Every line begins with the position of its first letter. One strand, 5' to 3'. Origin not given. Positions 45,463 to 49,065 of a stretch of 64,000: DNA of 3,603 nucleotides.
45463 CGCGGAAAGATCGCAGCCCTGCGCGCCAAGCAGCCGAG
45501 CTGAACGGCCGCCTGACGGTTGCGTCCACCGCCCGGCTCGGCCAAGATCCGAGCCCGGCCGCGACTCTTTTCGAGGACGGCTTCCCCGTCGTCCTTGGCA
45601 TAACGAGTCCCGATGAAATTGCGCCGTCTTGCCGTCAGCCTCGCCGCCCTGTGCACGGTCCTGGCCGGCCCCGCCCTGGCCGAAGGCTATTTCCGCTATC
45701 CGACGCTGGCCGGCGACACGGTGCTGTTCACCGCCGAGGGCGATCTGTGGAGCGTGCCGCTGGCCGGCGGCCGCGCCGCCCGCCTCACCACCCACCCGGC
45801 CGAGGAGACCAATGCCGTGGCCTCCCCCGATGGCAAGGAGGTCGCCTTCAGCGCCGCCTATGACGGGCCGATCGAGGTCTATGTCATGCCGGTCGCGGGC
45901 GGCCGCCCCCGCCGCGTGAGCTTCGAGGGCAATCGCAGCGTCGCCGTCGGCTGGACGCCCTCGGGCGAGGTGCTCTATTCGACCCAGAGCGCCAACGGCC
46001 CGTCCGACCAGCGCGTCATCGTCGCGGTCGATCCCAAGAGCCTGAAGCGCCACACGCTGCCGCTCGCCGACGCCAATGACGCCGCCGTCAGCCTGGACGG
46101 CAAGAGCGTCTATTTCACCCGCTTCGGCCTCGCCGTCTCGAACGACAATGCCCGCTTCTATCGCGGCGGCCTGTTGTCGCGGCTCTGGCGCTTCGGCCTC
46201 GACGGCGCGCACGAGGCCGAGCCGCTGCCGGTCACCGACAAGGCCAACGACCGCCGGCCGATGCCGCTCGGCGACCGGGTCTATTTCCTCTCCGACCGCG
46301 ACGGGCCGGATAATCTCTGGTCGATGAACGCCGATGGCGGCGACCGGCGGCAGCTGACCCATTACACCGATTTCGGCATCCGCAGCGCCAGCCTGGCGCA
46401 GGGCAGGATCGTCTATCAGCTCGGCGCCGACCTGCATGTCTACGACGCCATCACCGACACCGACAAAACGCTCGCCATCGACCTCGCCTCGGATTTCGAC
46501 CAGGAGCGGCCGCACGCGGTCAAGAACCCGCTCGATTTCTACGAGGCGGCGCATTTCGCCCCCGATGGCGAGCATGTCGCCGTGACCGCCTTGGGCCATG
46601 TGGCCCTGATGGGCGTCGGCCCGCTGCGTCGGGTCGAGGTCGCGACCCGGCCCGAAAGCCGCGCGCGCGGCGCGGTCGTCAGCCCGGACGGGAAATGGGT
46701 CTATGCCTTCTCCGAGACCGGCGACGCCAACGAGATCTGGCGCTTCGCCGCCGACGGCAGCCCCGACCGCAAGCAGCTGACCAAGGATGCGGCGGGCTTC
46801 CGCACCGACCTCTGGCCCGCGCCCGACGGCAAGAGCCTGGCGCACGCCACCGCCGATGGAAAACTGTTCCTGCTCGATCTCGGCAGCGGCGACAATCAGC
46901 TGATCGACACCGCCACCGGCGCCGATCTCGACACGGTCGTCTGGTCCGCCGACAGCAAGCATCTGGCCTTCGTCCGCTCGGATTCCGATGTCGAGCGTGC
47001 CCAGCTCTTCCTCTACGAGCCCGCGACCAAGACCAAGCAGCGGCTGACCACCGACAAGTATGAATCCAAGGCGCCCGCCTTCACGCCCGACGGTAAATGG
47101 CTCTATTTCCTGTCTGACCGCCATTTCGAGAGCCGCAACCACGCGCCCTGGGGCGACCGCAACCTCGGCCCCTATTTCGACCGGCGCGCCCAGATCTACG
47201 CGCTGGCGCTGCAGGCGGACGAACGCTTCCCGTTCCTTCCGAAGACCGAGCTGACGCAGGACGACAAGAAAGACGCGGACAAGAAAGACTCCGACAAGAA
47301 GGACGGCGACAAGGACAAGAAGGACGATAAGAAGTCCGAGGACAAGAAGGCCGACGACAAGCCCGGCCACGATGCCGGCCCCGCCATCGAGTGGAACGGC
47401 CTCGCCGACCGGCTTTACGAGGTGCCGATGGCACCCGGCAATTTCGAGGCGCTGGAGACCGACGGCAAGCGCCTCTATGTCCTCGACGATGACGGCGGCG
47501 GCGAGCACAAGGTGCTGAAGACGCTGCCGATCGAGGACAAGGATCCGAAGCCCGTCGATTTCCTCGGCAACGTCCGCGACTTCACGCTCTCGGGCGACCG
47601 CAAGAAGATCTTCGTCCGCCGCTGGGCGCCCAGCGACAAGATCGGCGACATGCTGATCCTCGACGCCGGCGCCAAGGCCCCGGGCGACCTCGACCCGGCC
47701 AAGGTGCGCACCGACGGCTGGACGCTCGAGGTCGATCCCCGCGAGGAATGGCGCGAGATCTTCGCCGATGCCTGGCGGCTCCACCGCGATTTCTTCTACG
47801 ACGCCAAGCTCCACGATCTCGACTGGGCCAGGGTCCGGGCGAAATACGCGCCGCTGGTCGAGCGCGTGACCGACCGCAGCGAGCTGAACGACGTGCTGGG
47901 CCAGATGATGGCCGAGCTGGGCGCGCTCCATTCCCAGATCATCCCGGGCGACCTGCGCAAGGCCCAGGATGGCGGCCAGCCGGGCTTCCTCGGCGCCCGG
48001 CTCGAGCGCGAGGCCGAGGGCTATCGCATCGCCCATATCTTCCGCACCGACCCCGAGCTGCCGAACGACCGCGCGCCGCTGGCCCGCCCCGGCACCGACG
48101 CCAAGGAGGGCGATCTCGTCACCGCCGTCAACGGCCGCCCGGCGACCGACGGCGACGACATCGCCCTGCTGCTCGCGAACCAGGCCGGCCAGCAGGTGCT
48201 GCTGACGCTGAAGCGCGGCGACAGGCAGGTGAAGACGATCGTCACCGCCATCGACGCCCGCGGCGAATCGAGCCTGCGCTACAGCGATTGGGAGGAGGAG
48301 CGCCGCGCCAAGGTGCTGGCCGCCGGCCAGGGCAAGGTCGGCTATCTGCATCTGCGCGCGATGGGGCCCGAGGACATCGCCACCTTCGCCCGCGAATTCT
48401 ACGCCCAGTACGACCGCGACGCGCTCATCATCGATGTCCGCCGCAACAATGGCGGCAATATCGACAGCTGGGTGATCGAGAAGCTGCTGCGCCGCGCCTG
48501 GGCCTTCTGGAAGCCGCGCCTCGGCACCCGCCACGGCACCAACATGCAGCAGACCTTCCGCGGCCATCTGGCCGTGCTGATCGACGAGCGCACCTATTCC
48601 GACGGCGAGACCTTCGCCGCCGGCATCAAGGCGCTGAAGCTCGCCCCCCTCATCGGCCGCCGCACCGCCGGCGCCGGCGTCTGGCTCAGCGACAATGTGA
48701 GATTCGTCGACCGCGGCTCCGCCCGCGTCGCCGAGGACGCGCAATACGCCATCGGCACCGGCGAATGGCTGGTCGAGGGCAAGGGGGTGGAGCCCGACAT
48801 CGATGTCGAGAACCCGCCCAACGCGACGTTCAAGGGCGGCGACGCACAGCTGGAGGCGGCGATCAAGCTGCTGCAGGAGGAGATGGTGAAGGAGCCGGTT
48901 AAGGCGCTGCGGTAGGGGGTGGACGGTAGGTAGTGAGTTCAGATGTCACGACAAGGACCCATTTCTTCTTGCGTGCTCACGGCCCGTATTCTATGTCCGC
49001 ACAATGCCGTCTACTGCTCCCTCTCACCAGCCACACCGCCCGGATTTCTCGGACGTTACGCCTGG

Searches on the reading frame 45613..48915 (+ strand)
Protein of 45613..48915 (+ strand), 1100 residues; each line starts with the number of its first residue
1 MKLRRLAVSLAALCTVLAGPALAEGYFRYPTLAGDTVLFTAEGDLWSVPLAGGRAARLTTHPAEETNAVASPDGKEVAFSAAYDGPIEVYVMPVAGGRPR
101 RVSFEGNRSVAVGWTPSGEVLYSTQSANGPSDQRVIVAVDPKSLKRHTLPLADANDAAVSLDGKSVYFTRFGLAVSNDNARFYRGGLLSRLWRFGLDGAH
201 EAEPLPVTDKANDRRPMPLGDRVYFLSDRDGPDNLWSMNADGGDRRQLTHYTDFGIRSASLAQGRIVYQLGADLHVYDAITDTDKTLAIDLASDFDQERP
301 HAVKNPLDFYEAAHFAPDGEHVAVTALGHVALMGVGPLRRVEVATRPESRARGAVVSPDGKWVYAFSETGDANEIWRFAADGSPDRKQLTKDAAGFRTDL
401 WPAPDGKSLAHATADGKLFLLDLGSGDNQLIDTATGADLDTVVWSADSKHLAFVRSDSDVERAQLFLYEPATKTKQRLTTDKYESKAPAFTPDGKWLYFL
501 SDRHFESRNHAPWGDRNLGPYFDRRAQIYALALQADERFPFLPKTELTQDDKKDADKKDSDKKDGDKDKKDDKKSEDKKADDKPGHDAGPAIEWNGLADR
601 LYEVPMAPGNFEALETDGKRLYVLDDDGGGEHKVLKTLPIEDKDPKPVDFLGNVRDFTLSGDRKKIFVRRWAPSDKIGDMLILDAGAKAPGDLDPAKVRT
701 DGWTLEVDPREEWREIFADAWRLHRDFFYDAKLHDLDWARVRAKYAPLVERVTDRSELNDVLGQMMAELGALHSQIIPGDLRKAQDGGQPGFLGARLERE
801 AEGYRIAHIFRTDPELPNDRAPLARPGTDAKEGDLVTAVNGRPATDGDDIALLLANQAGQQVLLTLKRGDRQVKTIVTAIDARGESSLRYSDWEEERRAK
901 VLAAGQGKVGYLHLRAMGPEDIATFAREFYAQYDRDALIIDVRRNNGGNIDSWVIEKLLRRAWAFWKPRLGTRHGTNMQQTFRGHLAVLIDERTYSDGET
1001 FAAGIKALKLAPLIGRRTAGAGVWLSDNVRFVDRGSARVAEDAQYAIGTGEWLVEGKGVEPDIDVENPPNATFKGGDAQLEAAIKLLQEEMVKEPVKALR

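Call 3: search_protein_families(library=pfam, proteins=[window:45613-48915:+], max_evalue=0.01)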
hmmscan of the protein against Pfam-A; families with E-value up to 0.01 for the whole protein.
window:45613-48915:+ (1100 aa): 9 families
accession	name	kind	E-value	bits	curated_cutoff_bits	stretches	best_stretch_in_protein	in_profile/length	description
PF03572.23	Peptidase_S41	-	3.1e-27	95.6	24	1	908-1065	1-165/165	Peptidase family S41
PF14684.11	Tricorn_C1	-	2.7e-22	78.9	24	1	709-767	1-59/59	Tricorn protease C1 domain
PF14685.13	PDZ_Tricorn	-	3.6e-20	72.2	25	1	791-877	1-87/88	Tricorn protease PDZ domain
PF07676.18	PD40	-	8.8e-20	70.6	20.9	1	477-504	3-30/38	WD40-like Beta Propeller Repeat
PF00930.27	DPPIV_N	-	2.6e-06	26.8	22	0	441-476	105-141/354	Dipeptidyl peptidase IV (DPP IV) N-terminal region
PF25174.1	Beta-prop_THOC3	-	4.2e-06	26.4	305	0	403-497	97-186/272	THOC3 beta-propeller domain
PF17820.7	PDZ_6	-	6.5e-06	26.2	27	1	831-868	17-54/54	PDZ domain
PF13180.12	PDZ_2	-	0.00085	20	27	1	820-875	22-76/80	PDZ domain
PF23414.1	Beta-prop_EML_2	-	0.0073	16.1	90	0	347-458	38-146/266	Echinoderm microtubule-associated protein second beta-propeller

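Call 11: find_encoding_contigs(protein=window:45613-48915:+, flank=10000, max_places=6)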
Protein window:45613-48915:+ (1100 aa): no gene with exactly this product is on record in the collection.

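Call 13: find_homologous_proteins(query=window:45613-48912:+, max_evalue=1e-50)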
Query window:45613-48912:+ (1100 aa): 3698 proteins with E <= 1e-50 among 8000 candidates; the best 120 are listed.
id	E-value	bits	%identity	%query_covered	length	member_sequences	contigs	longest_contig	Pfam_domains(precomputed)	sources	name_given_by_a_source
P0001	0.0e+0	2519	100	100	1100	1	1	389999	PF14685.15,PF25174.2,PF26549.1,PF00930.28,PF17820.8,PF03572.24,PF14684.12,PF26550.2,PF07676.19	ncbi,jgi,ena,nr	ncbi:MAG TPA: S41 family peptidase [Aliidongia sp.]|nr:S41 family peptidase [Aliidongia sp.]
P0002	0.0e+0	2014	79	100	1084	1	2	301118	PF14685.15,PF26549.1,PF00930.28,PF17820.8,PF03572.24,PF14684.12,PF26550.2,PF07676.19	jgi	jgi:tricorn protease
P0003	0.0e+0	1941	77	100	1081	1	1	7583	PF14685.15,PF25174.2,PF26549.1,PF00930.28,PF17820.8,PF03572.24,PF14684.12,PF26550.2,PF07676.19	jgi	jgi:tricorn protease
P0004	0.0e+0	1686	68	100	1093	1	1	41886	PF14685.15,PF26549.1,PF00930.28,PF17820.8,PF03572.24,PF14684.12,PF26550.2,PF00400.39,PF07676.19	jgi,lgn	jgi:tricorn protease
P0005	0.0e+0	1679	68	100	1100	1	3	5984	PF14685.15,PF26549.1,PF00930.28,PF17820.8,PF03572.24,PF14684.12,PF26550.2,PF07676.19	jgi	-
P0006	0.0e+0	1666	67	100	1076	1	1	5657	PF14685.15,PF25174.2,PF26549.1,PF00930.28,PF17820.8,PF03572.24,PF13180.13,PF14684.12,PF26550.2,PF07676.19,PF08450.19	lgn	-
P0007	0.0e+0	1666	67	100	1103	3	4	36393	PF14685.15,PF25174.2,PF26549.1,PF00930.28,PF17820.8,PF03572.24,PF14684.12,PF26550.2,PF07676.19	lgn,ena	-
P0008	0.0e+0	1664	68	98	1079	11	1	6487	PF14685.15,PF25174.2,PF26549.1,PF00930.28,PF17820.8,PF03572.24,PF14684.12,PF26550.2,PF07676.19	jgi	-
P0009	0.0e+0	1663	68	98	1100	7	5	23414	PF14685.15,PF26549.1,PF00930.28,PF17820.8,PF03572.24,PF14684.12,PF26550.2,PF07676.19,PF08450.19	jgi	-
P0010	0.0e+0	1646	67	100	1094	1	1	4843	PF14685.15,PF25174.2,PF26549.1,PF00930.28,PF17820.8,PF23381.2,PF03572.24,PF14684.12,PF26550.2,PF00400.39,PF07676.19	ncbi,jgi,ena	jgi:tricorn protease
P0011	0.0e+0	1635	65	100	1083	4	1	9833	PF14685.15,PF25174.2,PF26549.1,PF00930.28,PF17820.8,PF03572.24,PF14684.12,PF26550.2,PF07676.19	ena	-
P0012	0.0e+0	1627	66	98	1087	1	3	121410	PF14685.15,PF26549.1,PF03572.24,PF14684.12,PF26550.2,PF07676.19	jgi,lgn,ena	jgi:tricorn protease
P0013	0.0e+0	1627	67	98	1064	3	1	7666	PF14685.15,PF26549.1,PF00930.28,PF17820.8,PF03572.24,PF14684.12,PF26550.2,PF07676.19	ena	-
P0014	0.0e+0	1624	67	100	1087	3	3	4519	PF14685.15,PF26549.1,PF00930.28,PF17820.8,PF03572.24,PF14684.12,PF26550.2,PF07676.19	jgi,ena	-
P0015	0.0e+0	1624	67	98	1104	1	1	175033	PF14685.15,PF26549.1,PF00930.28,PF17820.8,PF03572.24,PF14684.12,PF26550.2,PF07676.19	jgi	jgi:tricorn protease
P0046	0.0e+0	1451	65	92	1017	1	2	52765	PF14685.15,PF26549.1,PF17820.8,PF03572.24,PF14684.12,PF26550.2,PF07676.19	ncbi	ncbi:MAG: S41 family peptidase [Aliidongia sp.]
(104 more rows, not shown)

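Call 14: find_encoding_contigs(protein=P0002, flank=10000, max_places=2)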
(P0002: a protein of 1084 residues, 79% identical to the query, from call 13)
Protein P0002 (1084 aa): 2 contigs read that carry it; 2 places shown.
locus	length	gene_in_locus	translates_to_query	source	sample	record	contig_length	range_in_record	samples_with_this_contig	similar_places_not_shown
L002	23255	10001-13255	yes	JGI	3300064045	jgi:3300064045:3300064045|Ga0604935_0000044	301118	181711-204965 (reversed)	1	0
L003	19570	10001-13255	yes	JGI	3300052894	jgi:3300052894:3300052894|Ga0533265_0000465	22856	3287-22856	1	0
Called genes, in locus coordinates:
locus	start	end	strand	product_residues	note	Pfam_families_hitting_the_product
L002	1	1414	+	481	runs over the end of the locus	PF03062:MBOAT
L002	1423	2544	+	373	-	PF16822:ALGX (faint)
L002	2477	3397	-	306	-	PF00126:HTH_1, PF03466:LysR_substrate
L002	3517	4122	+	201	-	PF00258:Flavodoxin_1, PF02525:Flavodoxin_2 (weak), PF03358:FMN_red, PF12724:Flavodoxin_5 (faint)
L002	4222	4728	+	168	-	-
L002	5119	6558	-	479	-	PF01019:G_glu_transpept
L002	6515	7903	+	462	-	PF14559:TPR_19 (faint), PF01435:Peptidase_M48, PF13432:TPR_16 (faint), PF23914:TPR_CcmH_CycH (weak), PF13414:TPR_11 (faint), PF13428:TPR_14 (faint)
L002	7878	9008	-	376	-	PF03435:Sacchrp_dh_NADP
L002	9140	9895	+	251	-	PF18312:ScsC_N (weak), PF13462:Thioredoxin_4, PF13098:Thioredoxin_2 (faint), PF01323:DSBA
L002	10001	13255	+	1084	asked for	PF26549:Tricorn_N, PF07676:PD40 (weak), PF26550:Tricorn_2nd, PF07676:PD40 (weak), PF14684:Tricorn_C1, PF14685:PDZ_Tricorn, PF17820:PDZ_6 (weak), PF03572:Peptidase_S41, +1 more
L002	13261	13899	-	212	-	PF02798:GST_N, PF13417:GST_N_3, PF13409:GST_N_2, PF13410:GST_C_2 (faint)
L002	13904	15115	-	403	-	PF14696:Glyoxalase_5, PF00903:Glyoxalase, PF13669:Glyoxalase_4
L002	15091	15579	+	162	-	PF01978:TrmB (weak), PF01047:MarR, PF12802:MarR_2, PF25212:HVO_A0114 (weak)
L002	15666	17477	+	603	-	PF17170:DUF5128 (faint), PF01436:NHL (weak)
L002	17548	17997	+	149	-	PF01220:DHquinase_II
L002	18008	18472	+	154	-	PF00364:Biotin_lipoyl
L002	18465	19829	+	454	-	PF00289:Biotin_carb_N, PF02222:ATP-grasp (weak), PF02786:CPSase_L_D2, PF07478:Dala_Dala_lig_C, PF02785:Biotin_carb_C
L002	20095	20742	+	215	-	PF03588:Leu_Phe_trans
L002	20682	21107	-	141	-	PF09923:DUF2155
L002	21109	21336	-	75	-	-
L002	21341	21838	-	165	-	PF02470:MlaD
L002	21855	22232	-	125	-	PF05071:NDUFA12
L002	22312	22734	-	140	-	PF07370:DUF1489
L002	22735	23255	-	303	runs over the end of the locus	PF00682:HMGL-like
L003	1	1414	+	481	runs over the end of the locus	PF03062:MBOAT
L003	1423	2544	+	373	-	PF16822:ALGX (faint)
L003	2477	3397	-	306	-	PF00126:HTH_1, PF03466:LysR_substrate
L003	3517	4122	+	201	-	PF00258:Flavodoxin_1, PF02525:Flavodoxin_2 (weak), PF03358:FMN_red, PF12724:Flavodoxin_5 (faint)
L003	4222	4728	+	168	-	-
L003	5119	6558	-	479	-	PF01019:G_glu_transpept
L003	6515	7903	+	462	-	PF14559:TPR_19 (faint), PF01435:Peptidase_M48, PF13432:TPR_16 (faint), PF23914:TPR_CcmH_CycH (weak), PF13414:TPR_11 (faint), PF13428:TPR_14 (faint)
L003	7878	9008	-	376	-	PF03435:Sacchrp_dh_NADP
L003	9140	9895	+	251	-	PF18312:ScsC_N (weak), PF13462:Thioredoxin_4, PF13098:Thioredoxin_2 (faint), PF01323:DSBA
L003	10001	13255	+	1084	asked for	PF26549:Tricorn_N, PF07676:PD40 (weak), PF26550:Tricorn_2nd, PF07676:PD40 (weak), PF14684:Tricorn_C1, PF14685:PDZ_Tricorn, PF17820:PDZ_6 (weak), PF03572:Peptidase_S41, +1 more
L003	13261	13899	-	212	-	PF02798:GST_N, PF13417:GST_N_3, PF13409:GST_N_2, PF13410:GST_C_2 (faint)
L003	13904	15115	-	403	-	PF14696:Glyoxalase_5, PF00903:Glyoxalase, PF13669:Glyoxalase_4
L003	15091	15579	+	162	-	PF01978:TrmB (weak), PF01047:MarR, PF12802:MarR_2, PF25212:HVO_A0114 (weak)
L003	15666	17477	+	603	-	PF17170:DUF5128 (faint), PF01436:NHL (weak)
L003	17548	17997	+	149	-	PF01220:DHquinase_II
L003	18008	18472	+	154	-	PF00364:Biotin_lipoyl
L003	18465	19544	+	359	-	PF00289:Biotin_carb_N, PF02786:CPSase_L_D2, PF02222:ATP-grasp (weak), PF07478:Dala_Dala_lig_C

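Call 15: find_encoding_contigs(protein=P0003, flank=10000, max_places=2)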
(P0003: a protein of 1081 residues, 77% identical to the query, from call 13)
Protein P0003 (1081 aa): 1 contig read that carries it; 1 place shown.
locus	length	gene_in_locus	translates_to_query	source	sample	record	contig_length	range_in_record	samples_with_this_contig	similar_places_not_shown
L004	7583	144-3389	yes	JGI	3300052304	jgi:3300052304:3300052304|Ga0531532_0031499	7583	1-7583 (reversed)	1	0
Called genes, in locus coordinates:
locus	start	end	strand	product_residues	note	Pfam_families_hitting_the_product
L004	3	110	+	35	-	?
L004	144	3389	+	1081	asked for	PF26549:Tricorn_N, PF00930:DPPIV_N (faint), PF26550:Tricorn_2nd, PF07676:PD40 (weak), PF14684:Tricorn_C1, PF14685:PDZ_Tricorn, PF17820:PDZ_6 (weak), PF03572:Peptidase_S41, +1 more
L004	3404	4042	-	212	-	PF02798:GST_N, PF13417:GST_N_3, PF13409:GST_N_2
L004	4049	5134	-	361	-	PF14696:Glyoxalase_5, PF00903:Glyoxalase, PF13669:Glyoxalase_4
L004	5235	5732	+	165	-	PF12802:MarR_2, PF01047:MarR, PF25212:HVO_A0114 (weak)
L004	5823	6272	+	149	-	PF01220:DHquinase_II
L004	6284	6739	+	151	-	PF00364:Biotin_lipoyl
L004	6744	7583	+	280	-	?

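Call 16: find_encoding_contigs(protein=P0046, flank=10000, max_places=2)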
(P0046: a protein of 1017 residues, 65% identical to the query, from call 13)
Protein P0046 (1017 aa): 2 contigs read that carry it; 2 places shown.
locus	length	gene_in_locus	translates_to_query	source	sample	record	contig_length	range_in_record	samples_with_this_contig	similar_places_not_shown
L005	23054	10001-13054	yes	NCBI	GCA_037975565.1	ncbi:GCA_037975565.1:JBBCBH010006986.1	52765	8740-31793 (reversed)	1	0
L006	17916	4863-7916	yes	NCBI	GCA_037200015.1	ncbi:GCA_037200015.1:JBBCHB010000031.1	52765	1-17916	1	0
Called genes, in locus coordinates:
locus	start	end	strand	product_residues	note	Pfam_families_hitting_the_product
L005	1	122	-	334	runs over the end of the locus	PF02275:CBAH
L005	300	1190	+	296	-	PF00892:EamA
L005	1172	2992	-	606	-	PF01019:G_glu_transpept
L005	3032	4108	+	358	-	PF00005:ABC_tran, PF13401:AAA_22 (weak), PF13304:AAA_21 (weak), PF08352:oligo_HPY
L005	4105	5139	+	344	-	PF00005:ABC_tran, PF08352:oligo_HPY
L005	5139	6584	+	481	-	PF00496:SBP_bac_5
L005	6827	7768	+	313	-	PF19300:BPD_transp_1_N, PF00528:BPD_transp_1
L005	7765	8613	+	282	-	PF12911:OppC_N, PF00528:BPD_transp_1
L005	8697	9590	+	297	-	PF00126:HTH_1, PF03466:LysR_substrate, PF12727:PBP_like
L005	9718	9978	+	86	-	PF26549:Tricorn_N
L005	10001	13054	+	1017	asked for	PF26549:Tricorn_N, PF26550:Tricorn_2nd, PF07676:PD40 (weak), PF14684:Tricorn_C1, PF14685:PDZ_Tricorn, PF17820:PDZ_6 (weak), PF03572:Peptidase_S41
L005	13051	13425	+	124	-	PF04828:GFA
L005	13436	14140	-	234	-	PF16957:Mal_decarbox_Al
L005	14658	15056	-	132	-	PF16957:Mal_decarbox_Al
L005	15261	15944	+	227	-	PF00248:Aldo_ket_red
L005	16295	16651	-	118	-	PF25601:AAA_lid_14, PF02954:HTH_8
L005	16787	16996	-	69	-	PF00158:Sigma54_activat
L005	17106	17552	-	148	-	PF00072:Response_reg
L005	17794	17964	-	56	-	-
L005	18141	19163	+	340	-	PF21689:TorS_sensor_domain (weak)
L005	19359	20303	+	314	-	PF00512:HisKA, PF02518:HATPase_c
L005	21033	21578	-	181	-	PF13560:HTH_31, PF01381:HTH_3, PF12844:HTH_19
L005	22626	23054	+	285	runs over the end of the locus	-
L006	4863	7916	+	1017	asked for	PF26549:Tricorn_N, PF26550:Tricorn_2nd, PF07676:PD40 (weak), PF14684:Tricorn_C1, PF14685:PDZ_Tricorn, PF17820:PDZ_6 (weak), PF03572:Peptidase_S41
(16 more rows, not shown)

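Call 17: find_encoding_contigs(protein=P0004, flank=10000, max_places=2)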
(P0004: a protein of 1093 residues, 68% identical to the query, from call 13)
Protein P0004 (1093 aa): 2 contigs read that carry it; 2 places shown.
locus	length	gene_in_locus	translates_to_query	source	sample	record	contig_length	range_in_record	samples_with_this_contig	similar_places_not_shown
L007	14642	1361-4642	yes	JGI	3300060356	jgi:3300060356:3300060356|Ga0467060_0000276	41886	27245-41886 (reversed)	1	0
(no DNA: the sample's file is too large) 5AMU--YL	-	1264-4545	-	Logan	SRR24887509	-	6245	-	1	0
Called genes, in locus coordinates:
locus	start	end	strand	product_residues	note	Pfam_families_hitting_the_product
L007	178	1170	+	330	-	PF13784:Fic_N, PF02661:Fic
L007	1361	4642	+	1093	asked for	PF26549:Tricorn_N, PF00400:WD40 (faint), PF26550:Tricorn_2nd, PF07676:PD40 (weak), PF14684:Tricorn_C1, PF14685:PDZ_Tricorn, PF17820:PDZ_6, PF03572:Peptidase_S41, +1 more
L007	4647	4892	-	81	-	-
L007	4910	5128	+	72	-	-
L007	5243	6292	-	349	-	PF00485:PRK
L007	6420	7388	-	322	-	PF13793:Pribosyltran_N, PF00156:Pribosyltran, PF14572:Pribosyl_synth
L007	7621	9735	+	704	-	PF00403:HMA, PF00122:E1-E2_ATPase, PF00702:Hydrolase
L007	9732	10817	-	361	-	PF02628:COX15-CtaA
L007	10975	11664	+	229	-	PF01047:MarR, PF12802:MarR_2 (weak), PF13463:HTH_27 (faint)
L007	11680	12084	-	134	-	PF05099:TerB (faint)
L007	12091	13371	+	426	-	-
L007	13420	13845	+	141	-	PF13470:PIN_3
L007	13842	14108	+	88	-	-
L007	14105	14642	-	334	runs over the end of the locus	PF01408:GFO_IDH_MocA, PF02894:GFO_IDH_MocA_C, PF22725:GFO_IDH_MocA_C3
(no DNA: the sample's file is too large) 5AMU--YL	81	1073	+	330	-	PF13784:Fic_N, PF02661:Fic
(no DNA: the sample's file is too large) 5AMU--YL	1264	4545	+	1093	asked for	PF26549:Tricorn_N, PF00400:WD40 (faint), PF26550:Tricorn_2nd, PF07676:PD40 (weak), PF14684:Tricorn_C1, PF14685:PDZ_Tricorn, PF17820:PDZ_6, PF03572:Peptidase_S41, +1 more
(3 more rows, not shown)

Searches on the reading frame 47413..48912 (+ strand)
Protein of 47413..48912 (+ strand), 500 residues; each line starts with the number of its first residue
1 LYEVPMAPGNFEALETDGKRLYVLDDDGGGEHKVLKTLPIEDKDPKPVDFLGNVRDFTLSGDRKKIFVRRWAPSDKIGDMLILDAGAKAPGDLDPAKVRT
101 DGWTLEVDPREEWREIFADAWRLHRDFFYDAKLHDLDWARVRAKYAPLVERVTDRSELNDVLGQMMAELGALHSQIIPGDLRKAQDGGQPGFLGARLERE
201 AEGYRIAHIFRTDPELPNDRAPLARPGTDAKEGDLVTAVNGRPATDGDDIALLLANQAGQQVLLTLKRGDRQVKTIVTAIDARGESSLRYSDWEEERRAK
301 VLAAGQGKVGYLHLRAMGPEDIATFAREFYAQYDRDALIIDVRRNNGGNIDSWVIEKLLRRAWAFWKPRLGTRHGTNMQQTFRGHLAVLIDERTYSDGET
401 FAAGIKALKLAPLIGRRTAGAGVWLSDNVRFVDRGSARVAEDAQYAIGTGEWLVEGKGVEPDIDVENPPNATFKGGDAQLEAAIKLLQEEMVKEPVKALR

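Call 10: find_related_loci(query=window:47413-48912:+, collection=genome_contigs, flank=10000)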
Query window:47413-48912:+ (500 aa) in genome_contigs; peptide patterns used: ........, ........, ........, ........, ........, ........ (x = any residue, [..] = any of these).
51 stretches matched a pattern, but none encodes a relative of the query by tblastn (E <= 1e-3).
